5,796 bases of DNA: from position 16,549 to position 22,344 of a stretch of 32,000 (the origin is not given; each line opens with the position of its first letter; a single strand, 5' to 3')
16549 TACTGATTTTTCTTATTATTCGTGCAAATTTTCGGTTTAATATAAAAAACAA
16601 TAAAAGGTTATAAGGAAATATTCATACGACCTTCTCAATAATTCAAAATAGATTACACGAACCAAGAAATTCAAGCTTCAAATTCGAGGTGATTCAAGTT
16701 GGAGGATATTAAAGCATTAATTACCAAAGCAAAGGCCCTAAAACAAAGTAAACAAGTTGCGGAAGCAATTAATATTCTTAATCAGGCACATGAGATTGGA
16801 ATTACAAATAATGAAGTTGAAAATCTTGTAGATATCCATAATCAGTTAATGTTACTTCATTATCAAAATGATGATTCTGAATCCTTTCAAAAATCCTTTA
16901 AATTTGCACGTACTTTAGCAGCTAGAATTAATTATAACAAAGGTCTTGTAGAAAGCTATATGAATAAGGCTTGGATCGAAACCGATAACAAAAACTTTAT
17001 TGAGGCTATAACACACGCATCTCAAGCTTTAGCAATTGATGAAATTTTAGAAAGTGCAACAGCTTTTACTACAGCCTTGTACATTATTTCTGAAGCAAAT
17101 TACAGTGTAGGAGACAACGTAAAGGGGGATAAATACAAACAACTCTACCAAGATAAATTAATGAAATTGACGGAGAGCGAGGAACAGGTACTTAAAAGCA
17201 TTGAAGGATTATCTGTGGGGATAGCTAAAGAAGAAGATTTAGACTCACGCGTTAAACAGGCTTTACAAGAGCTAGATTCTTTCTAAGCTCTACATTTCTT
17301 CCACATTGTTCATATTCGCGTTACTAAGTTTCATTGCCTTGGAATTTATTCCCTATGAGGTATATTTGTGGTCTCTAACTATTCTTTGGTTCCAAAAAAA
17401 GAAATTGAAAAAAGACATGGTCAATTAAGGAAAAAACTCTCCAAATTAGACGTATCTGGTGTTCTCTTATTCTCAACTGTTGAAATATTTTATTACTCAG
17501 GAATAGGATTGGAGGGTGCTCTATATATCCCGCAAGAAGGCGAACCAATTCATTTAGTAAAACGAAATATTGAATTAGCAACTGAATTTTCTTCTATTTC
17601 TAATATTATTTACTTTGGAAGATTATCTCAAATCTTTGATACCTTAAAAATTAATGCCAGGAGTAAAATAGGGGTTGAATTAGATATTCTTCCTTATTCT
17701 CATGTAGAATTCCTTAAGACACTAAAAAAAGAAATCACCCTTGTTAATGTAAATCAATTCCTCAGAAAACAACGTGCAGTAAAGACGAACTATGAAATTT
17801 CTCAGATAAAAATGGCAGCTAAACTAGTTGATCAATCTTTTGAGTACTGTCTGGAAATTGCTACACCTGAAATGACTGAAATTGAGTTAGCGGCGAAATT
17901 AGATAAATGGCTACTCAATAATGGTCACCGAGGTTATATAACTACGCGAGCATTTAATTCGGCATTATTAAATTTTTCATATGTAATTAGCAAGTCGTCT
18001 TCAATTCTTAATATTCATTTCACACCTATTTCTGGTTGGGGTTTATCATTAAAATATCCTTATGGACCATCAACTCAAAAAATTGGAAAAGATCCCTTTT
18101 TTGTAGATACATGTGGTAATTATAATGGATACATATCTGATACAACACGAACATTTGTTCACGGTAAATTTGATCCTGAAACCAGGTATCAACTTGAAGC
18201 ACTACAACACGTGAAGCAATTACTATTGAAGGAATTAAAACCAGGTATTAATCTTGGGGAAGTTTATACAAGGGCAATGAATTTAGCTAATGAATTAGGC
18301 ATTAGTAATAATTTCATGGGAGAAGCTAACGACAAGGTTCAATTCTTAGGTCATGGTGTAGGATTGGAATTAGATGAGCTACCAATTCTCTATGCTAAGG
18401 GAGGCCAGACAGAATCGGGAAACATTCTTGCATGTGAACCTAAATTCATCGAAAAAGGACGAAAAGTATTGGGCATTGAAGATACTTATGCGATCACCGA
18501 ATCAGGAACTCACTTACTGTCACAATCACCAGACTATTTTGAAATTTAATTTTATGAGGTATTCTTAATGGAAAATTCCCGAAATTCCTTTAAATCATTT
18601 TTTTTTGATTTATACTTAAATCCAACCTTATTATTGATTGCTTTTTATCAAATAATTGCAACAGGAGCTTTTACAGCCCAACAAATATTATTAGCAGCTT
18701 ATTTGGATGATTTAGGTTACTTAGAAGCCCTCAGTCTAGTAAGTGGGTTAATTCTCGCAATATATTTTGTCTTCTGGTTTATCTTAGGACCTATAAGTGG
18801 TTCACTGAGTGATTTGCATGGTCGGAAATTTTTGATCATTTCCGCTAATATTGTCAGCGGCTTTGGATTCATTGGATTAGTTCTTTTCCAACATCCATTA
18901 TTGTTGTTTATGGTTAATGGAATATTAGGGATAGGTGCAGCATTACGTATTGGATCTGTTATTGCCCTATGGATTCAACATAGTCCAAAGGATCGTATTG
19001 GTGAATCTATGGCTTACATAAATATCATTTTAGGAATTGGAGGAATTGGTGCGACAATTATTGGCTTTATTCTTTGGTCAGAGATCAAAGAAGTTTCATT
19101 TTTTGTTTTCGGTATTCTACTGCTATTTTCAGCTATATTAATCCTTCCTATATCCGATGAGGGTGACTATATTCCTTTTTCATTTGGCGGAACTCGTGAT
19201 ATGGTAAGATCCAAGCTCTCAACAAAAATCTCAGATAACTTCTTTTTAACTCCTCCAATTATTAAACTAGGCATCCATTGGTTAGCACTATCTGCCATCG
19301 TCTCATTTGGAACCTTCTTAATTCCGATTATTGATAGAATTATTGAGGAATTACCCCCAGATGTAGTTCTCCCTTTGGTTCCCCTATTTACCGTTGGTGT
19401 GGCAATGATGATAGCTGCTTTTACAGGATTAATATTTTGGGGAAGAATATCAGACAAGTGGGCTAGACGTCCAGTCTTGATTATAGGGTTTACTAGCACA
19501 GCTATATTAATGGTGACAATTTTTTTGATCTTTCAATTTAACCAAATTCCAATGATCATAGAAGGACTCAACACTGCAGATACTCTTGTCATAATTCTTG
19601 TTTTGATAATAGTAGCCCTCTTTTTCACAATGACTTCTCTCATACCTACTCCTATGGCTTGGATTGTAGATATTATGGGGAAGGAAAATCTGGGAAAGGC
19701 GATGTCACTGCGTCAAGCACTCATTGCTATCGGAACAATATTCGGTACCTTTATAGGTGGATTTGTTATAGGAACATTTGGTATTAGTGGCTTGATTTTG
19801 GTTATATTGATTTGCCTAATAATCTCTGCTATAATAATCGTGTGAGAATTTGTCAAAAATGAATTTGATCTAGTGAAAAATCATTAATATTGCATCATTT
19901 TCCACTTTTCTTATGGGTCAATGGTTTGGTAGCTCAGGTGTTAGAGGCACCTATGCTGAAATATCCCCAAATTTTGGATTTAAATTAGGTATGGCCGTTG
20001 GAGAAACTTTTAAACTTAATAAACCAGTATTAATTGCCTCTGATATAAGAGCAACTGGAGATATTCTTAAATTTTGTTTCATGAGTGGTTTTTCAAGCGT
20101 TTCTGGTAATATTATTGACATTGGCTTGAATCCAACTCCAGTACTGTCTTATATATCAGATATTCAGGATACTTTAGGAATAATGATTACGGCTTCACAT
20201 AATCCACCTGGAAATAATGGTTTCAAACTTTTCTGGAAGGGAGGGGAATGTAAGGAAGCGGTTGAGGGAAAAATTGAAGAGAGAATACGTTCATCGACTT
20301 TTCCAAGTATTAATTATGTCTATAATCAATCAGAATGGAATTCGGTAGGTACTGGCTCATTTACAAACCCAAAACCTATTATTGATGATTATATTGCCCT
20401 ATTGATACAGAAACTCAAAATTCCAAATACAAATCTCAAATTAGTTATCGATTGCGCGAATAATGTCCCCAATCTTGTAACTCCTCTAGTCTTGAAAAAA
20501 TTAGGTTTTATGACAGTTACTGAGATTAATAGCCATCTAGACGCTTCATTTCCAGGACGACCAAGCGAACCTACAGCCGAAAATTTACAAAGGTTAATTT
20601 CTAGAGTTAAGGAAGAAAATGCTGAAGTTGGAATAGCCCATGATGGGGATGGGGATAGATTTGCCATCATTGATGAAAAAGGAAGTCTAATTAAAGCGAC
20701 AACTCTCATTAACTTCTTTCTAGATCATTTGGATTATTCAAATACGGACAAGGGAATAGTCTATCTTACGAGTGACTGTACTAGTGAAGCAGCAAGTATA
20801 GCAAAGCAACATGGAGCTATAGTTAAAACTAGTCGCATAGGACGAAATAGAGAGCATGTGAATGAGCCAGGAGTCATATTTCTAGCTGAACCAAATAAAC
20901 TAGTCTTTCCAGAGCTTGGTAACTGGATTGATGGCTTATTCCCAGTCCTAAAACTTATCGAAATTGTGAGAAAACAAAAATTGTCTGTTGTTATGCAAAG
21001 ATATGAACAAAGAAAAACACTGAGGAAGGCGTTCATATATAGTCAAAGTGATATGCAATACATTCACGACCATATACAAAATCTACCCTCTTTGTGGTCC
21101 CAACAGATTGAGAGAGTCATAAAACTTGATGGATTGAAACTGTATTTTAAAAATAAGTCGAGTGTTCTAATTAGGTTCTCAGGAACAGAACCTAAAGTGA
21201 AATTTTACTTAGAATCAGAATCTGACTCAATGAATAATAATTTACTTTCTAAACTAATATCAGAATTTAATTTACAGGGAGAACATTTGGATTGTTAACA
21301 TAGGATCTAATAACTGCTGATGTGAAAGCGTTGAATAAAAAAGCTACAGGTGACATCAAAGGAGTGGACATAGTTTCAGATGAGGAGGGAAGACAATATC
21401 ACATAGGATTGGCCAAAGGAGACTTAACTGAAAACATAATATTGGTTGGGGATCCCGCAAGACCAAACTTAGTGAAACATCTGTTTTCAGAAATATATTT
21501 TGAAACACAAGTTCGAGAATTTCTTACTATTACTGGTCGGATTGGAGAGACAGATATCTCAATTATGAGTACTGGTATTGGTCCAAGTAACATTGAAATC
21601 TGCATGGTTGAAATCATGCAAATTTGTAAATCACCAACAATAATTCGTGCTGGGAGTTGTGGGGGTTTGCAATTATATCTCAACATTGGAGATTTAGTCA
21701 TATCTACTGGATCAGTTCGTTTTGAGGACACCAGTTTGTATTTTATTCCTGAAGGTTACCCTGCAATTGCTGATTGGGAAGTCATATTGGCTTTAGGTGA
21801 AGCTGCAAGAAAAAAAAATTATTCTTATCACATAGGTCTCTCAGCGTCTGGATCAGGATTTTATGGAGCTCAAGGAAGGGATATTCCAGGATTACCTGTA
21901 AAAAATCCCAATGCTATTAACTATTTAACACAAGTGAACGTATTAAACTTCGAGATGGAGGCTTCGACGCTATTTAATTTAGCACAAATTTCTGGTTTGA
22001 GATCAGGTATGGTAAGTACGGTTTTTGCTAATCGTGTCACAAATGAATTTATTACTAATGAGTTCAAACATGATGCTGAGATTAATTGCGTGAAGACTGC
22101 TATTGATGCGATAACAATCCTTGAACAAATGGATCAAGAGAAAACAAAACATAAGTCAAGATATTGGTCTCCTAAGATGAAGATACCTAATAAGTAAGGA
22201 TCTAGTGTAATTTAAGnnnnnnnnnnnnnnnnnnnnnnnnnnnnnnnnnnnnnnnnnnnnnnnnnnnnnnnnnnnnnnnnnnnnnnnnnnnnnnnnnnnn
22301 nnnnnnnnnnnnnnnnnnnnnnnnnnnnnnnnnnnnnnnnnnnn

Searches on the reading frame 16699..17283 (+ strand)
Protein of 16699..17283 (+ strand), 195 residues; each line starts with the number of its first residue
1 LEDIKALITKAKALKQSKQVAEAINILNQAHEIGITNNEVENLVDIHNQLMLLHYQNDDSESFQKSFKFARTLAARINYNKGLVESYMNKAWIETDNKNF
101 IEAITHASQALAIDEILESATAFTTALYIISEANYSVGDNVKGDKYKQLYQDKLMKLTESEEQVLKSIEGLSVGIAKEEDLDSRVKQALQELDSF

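Call 64: search_protein_families(library=pfam, proteins=[window:16699-17283:+])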
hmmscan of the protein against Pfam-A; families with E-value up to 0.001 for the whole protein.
window:16699-17283:+ (195 aa): 4 families
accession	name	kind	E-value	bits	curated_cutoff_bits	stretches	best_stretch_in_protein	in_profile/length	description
PF07719.23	TPR_2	-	1.9e-06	28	27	0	85-114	2-31/34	Tetratricopeptide repeat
PF00515.34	TPR_1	-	2.6e-05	24.3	27.8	0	85-114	2-31/34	Tetratricopeptide repeat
PF13181.12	TPR_8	-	6e-05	23.3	25.7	0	85-115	2-32/34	Tetratricopeptide repeat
PF13424.12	TPR_12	-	0.00016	22.2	30.1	0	55-115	14-76/77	Tetratricopeptide repeat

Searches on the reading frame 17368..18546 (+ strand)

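Call 64: search_protein_families(library=pfam, proteins=[window:17368-18546:+])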
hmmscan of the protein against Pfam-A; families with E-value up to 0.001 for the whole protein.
window:17368-18546:+ (393 aa): 2 families
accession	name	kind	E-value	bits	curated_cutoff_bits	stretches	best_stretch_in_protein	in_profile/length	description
PF00557.29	Peptidase_M24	-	3.6e-35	122.1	23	1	146-378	2-208/208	Metallopeptidase family M24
PF01321.24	Creatinase_N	-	1.3e-12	48.7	22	1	16-138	1-128/128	Creatinase/Prolidase N-terminal domain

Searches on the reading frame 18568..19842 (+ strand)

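Call 64: search_protein_families(library=pfam, proteins=[window:18568-19842:+])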
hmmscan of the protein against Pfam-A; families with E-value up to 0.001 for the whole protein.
window:18568-19842:+ (425 aa): 1 family
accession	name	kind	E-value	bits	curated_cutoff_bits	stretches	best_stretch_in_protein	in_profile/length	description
PF07690.21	MFS_1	-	2.1e-34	119.4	33.4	2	25-329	2-296/347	Major Facilitator Superfamily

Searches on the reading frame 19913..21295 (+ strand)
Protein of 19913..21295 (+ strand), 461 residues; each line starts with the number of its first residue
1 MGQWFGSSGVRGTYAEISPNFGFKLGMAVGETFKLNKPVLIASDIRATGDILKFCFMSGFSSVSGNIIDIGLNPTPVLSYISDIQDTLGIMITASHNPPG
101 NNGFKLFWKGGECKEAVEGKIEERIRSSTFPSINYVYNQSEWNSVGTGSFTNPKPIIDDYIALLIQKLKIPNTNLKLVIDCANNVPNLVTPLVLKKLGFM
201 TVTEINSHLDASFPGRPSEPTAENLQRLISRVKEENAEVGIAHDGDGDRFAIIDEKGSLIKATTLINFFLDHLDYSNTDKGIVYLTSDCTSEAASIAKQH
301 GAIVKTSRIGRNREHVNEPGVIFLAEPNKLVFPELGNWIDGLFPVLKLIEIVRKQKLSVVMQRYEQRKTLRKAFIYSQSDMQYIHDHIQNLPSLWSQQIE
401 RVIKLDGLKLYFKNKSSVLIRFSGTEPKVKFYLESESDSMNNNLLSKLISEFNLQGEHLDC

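Call 64: search_protein_families(library=pfam, proteins=[window:19913-21295:+])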
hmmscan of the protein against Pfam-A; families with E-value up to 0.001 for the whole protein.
window:19913-21295:+ (461 aa): 3 families
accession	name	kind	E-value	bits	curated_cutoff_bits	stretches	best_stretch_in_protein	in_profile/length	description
PF02878.22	PGM_PMM_I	-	1.6e-28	99.6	22.5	1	3-130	2-136/138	Phosphoglucomutase/phosphomannomutase, alpha/beta/alpha domain I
PF02879.22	PGM_PMM_II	-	3.2e-23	82.7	29.3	1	159-257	2-103/103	Phosphoglucomutase/phosphomannomutase, alpha/beta/alpha domain II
PF00408.26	PGM_PMM_IV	-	1.3e-06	28.8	23.1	1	397-442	23-59/68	Phosphoglucomutase/phosphomannomutase, C-terminal domain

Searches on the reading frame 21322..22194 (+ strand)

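Call 64: search_protein_families(library=pfam, proteins=[window:21322-22194:+])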
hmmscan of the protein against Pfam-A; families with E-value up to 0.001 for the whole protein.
window:21322-22194:+ (291 aa): 1 family
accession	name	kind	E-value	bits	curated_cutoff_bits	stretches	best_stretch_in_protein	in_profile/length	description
PF01048.26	PNP_UDP_1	-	7.1e-33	114.4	25.1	1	39-253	3-218/233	Phosphorylase superfamily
